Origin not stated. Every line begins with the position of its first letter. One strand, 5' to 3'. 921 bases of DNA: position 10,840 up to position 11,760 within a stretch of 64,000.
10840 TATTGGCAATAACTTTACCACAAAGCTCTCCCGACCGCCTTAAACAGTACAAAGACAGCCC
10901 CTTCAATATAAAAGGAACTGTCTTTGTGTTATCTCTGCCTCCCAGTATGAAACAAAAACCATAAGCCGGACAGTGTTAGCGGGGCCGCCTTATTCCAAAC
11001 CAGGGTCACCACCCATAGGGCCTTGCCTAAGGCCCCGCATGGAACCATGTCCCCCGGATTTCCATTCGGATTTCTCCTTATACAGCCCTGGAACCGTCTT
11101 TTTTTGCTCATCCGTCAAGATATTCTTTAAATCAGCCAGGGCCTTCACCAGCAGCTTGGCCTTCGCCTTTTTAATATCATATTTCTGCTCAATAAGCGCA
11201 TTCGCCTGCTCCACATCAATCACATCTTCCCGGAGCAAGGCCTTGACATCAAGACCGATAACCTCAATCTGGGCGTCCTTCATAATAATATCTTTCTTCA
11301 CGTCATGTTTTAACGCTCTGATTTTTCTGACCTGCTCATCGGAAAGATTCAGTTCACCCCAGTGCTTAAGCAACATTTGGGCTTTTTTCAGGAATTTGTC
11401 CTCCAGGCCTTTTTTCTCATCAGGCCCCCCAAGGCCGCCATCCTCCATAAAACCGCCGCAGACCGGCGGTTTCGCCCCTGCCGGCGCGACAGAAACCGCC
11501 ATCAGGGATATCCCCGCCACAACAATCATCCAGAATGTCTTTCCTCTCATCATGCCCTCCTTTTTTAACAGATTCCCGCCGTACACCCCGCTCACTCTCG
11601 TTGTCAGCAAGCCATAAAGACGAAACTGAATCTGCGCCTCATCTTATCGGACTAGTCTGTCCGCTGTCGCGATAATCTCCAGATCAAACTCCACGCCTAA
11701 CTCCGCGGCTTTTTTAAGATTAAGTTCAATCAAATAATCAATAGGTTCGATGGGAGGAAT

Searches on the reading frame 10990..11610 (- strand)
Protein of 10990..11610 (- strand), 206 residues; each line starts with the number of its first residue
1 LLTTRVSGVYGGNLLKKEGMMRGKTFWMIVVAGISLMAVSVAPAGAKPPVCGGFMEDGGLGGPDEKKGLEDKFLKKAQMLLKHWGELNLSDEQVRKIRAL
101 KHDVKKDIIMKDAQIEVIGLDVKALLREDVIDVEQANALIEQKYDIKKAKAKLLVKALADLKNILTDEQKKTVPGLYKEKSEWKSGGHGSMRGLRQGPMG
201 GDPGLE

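Call 57: search_protein_families(library=pfam, proteins=[window:10990-11610:-], max_evalue=0.00001)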
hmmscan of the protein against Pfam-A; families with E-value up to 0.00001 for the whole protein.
window:10990-11610:- (206 aa): 1 family
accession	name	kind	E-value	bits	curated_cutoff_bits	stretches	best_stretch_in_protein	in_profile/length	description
PF07813.17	LTXXQ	-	6.6e-07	30.4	24.3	1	84-172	10-95/100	LTXXQ motif family protein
